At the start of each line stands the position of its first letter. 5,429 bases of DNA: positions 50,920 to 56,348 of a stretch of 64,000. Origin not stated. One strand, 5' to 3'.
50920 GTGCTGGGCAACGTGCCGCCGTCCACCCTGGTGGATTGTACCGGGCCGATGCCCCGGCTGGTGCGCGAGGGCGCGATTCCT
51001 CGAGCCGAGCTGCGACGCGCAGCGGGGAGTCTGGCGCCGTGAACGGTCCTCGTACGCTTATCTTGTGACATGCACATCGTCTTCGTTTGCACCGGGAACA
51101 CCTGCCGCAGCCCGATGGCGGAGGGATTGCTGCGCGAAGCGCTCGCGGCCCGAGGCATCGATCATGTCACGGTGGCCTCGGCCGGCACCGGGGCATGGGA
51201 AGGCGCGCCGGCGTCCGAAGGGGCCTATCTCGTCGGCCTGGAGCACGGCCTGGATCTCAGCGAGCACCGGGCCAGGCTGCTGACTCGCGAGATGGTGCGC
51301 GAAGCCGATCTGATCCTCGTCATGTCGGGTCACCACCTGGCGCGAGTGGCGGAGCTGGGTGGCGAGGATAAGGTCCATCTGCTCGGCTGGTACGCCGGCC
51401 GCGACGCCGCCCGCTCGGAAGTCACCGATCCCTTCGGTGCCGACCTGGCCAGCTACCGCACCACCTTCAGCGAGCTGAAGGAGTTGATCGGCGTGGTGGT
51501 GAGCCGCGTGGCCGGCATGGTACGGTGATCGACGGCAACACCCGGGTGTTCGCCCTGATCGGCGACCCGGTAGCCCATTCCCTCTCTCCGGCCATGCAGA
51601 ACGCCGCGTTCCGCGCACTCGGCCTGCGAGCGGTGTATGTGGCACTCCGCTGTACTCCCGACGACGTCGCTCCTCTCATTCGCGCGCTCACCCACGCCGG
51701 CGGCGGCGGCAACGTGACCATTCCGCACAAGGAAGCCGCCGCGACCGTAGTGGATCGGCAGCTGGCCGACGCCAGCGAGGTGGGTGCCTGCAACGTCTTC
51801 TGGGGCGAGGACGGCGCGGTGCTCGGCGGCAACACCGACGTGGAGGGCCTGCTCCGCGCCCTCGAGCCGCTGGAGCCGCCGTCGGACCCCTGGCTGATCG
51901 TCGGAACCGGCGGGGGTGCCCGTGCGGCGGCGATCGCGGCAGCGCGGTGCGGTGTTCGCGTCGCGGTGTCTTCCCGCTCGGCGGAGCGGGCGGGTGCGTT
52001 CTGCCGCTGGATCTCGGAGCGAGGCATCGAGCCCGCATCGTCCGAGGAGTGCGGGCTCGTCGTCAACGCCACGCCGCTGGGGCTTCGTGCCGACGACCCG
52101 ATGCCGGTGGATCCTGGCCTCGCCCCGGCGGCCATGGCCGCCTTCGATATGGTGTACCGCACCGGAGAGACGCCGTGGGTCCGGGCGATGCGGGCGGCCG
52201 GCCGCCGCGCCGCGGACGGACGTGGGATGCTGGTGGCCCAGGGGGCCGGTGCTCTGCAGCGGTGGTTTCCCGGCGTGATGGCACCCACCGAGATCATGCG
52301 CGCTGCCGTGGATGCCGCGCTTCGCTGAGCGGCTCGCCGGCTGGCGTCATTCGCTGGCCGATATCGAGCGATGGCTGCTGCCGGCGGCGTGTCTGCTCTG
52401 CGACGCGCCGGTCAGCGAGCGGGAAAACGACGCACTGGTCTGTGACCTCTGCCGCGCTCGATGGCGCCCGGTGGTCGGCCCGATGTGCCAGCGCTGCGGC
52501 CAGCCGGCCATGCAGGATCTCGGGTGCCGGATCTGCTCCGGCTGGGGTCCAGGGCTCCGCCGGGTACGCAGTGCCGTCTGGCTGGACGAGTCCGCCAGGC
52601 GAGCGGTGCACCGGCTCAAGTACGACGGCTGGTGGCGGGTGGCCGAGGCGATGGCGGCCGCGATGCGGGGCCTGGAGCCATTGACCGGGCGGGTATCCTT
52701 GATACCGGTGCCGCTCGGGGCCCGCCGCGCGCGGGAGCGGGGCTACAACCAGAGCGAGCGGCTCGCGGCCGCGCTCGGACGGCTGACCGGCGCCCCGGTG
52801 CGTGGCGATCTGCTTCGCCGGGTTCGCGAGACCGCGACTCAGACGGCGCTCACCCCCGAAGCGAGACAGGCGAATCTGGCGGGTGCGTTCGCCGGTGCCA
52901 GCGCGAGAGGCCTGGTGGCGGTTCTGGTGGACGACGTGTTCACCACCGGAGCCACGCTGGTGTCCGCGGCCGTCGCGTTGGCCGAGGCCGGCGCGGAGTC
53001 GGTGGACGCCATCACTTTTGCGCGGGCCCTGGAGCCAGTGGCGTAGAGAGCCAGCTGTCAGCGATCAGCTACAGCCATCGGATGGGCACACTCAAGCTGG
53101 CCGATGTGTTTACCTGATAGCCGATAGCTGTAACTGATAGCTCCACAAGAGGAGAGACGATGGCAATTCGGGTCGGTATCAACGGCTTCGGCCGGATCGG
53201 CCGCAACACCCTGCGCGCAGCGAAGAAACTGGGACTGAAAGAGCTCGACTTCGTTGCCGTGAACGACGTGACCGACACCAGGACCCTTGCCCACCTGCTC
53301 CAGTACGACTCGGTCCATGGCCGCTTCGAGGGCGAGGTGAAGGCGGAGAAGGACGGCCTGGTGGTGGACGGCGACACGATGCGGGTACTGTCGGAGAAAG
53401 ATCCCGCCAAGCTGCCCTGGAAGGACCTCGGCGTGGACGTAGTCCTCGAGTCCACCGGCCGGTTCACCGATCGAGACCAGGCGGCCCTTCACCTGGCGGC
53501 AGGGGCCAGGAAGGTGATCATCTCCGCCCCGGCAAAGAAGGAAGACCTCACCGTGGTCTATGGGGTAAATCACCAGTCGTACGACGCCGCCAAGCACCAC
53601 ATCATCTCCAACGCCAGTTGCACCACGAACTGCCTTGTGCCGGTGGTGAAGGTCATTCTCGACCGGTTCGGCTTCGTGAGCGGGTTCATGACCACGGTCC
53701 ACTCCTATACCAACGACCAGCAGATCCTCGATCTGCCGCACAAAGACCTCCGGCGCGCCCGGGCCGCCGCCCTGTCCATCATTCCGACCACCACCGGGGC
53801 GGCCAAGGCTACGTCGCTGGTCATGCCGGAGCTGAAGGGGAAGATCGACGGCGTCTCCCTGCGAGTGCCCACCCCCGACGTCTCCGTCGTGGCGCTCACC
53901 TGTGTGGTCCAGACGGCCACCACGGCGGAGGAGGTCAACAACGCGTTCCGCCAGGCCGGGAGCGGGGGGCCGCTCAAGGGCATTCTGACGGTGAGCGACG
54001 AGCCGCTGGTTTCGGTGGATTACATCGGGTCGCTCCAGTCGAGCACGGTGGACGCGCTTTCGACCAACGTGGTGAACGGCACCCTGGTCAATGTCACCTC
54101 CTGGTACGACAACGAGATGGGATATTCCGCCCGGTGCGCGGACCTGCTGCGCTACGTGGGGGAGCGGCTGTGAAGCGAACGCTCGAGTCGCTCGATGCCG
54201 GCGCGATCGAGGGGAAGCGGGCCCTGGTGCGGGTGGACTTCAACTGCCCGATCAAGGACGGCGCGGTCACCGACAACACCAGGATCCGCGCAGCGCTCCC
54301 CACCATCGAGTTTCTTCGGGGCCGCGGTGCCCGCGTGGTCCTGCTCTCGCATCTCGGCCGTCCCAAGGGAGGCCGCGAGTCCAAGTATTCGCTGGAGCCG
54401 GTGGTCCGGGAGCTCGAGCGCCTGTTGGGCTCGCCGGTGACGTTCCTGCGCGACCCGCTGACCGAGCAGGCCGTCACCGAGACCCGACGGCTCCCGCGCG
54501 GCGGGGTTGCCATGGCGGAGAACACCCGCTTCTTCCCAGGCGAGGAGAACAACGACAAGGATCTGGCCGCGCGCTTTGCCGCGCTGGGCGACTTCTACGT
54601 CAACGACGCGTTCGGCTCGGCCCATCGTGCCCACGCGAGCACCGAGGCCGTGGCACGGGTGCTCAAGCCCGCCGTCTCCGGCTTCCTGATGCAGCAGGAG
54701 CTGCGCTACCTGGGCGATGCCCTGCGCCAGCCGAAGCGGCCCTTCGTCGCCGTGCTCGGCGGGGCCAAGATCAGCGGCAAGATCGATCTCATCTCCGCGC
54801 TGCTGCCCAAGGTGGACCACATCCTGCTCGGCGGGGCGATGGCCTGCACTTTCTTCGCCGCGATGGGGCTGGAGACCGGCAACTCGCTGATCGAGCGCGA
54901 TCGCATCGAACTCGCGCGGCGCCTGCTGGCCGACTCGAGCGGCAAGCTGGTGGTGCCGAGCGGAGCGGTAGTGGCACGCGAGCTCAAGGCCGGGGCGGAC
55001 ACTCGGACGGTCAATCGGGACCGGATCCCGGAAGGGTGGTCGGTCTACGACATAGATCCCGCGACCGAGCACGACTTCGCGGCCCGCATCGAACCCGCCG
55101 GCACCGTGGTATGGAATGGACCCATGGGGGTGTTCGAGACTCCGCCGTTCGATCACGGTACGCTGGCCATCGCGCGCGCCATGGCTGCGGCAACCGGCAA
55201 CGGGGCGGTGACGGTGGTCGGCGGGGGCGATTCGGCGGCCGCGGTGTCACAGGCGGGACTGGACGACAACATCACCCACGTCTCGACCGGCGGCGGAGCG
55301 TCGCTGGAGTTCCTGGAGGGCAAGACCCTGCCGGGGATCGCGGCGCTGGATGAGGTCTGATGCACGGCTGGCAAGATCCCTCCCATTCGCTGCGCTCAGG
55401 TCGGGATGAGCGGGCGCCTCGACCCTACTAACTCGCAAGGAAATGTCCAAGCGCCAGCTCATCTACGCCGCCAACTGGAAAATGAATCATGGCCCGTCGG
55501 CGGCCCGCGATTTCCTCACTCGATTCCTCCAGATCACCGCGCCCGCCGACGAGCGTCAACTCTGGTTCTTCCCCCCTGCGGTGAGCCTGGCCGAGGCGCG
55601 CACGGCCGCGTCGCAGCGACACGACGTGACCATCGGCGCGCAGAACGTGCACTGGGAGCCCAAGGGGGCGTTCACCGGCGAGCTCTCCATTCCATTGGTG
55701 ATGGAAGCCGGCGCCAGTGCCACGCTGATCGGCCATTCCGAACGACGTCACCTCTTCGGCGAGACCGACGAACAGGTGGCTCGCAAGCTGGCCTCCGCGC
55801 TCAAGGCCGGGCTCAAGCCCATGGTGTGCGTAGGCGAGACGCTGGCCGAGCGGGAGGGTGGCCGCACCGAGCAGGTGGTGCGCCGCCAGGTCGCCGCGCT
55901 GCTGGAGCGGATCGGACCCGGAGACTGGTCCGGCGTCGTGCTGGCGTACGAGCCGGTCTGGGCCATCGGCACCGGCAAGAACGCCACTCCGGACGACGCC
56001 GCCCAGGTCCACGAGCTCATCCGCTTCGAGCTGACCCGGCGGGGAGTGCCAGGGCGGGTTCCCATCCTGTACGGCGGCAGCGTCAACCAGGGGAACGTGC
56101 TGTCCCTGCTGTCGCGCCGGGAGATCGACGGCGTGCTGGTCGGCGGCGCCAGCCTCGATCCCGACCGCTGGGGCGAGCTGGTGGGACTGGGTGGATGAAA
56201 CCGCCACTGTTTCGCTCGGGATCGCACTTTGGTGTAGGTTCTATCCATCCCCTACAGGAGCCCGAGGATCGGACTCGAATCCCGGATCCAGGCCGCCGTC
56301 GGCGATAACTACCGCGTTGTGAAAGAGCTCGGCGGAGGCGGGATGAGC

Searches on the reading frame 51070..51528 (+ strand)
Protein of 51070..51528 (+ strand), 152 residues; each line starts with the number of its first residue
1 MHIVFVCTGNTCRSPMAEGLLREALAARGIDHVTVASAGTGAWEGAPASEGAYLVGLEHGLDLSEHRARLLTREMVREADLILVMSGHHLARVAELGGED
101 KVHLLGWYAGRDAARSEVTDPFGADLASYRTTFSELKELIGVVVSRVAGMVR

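Call 66: search_protein_families(library=pfam, proteins=[window:51070-51528:+], max_evalue=0.001)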
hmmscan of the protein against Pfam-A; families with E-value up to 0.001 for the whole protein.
window:51070-51528:+ (152 aa): 1 family
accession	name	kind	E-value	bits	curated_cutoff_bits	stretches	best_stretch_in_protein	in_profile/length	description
PF01451.26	LMWPc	-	1.3e-32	113.5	23.2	1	3-139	1-139/144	Low molecular weight phosphotyrosine protein phosphatase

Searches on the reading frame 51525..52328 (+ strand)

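Call 66: search_protein_families(library=pfam, proteins=[window:51525-52328:+], max_evalue=0.001)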
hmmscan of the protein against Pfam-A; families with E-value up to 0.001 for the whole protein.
window:51525-52328:+ (267 aa): 2 families
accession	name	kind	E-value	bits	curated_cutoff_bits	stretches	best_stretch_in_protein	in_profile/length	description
PF08501.16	Shikimate_dh_N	-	4.3e-22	78.6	27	1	11-91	1-82/83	Shikimate dehydrogenase substrate binding domain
PF18317.6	SDH_C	-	1.1e-07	31.9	25.8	1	232-262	1-30/31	Shikimate 5'-dehydrogenase C-terminal domain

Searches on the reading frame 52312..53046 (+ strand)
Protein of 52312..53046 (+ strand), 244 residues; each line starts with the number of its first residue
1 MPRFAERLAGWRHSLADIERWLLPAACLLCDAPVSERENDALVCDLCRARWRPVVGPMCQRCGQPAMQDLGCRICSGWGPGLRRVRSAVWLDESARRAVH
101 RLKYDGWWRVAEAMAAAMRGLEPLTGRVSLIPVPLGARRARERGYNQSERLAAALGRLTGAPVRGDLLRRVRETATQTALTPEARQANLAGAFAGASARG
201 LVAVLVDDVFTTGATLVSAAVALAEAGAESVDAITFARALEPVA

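Call 66: search_protein_families(library=pfam, proteins=[window:52312-53046:+], max_evalue=0.001)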
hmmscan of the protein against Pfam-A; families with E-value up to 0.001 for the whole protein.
window:52312-53046:+ (244 aa): 2 families
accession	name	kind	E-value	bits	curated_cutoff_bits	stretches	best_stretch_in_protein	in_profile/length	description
PF18912.6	DZR_2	-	3.5e-10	40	27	1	20-75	3-55/56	Double zinc ribbon domain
PF00156.33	Pribosyltran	-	7.9e-07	29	26.3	1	187-239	79-126/158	Phosphoribosyl transferase domain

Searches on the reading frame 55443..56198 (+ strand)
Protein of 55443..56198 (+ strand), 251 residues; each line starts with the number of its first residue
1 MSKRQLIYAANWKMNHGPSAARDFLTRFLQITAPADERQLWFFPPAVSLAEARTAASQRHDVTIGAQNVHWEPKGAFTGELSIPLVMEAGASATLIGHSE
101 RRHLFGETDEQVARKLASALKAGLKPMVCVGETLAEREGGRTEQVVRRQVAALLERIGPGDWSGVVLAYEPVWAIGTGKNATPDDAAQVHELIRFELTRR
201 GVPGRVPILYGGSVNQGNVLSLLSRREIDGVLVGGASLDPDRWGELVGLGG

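Call 66: search_protein_families(library=pfam, proteins=[window:55443-56198:+], max_evalue=0.001)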
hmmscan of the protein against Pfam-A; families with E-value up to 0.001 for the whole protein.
window:55443-56198:+ (251 aa): 1 family
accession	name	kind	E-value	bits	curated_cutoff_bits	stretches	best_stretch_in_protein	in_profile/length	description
PF00121.24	TIM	-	6.1e-81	272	20.1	1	8-247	3-242/245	Triosephosphate isomerase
